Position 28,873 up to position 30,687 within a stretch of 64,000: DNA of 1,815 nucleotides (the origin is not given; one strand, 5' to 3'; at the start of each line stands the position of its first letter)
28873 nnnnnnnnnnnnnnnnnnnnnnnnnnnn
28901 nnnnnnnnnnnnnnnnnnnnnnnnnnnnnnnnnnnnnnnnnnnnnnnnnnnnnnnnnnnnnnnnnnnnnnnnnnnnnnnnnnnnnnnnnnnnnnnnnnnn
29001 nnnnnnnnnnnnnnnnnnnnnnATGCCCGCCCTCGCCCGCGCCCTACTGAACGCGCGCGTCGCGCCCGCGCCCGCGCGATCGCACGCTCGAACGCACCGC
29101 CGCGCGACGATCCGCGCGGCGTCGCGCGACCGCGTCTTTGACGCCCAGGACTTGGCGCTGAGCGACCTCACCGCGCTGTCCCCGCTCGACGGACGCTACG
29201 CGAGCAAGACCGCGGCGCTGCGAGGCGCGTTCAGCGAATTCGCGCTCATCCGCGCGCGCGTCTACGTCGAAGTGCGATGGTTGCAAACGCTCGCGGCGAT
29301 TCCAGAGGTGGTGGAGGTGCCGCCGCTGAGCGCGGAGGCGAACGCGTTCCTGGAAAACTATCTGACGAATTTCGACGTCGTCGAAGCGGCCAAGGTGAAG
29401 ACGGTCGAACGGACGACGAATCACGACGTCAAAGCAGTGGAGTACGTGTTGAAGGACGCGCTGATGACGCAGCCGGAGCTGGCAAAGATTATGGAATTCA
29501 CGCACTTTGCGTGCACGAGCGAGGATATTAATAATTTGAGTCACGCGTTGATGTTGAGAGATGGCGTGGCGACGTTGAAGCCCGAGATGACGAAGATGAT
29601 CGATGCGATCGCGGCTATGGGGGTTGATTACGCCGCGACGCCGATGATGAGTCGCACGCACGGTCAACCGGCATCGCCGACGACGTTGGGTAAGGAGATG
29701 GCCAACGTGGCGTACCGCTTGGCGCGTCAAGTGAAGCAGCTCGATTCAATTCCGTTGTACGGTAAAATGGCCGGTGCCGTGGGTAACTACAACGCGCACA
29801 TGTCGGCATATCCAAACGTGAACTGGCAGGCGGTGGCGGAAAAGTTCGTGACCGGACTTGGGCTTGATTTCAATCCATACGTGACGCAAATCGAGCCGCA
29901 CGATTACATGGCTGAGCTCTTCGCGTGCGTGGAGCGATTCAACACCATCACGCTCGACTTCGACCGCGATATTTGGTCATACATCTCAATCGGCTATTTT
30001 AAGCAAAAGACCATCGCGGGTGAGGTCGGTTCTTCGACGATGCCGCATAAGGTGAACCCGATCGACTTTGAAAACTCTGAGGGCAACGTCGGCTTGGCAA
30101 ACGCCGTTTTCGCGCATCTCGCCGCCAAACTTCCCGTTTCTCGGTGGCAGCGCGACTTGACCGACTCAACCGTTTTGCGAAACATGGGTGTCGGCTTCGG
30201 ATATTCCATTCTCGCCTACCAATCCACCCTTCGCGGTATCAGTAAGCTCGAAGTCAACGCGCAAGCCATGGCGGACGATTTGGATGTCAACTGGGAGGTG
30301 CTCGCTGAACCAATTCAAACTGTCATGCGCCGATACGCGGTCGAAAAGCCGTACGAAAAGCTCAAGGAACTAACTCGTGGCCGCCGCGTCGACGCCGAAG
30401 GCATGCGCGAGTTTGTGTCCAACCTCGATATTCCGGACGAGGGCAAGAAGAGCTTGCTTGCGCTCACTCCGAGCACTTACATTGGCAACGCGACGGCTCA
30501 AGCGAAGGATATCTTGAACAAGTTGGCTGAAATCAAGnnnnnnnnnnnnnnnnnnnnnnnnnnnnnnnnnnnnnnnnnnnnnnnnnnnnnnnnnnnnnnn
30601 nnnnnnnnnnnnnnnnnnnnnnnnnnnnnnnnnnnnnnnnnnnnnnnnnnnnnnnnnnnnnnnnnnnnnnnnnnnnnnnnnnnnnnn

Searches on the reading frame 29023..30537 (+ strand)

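Call 39: search_protein_families(library=pfam, proteins=[window:29023-30537:+], max_evalue=0.0001)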
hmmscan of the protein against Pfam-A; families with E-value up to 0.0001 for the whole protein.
window:29023-30537:+ (505 aa): 2 families
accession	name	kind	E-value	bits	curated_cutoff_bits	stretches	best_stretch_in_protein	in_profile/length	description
PF00206.25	Lyase_1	-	5.3e-57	194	27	1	57-354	1-305/312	Lyase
PF08328.16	ASL_C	-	5.1e-52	175.2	35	1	373-487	1-115/115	Adenylosuccinate lyase C-terminal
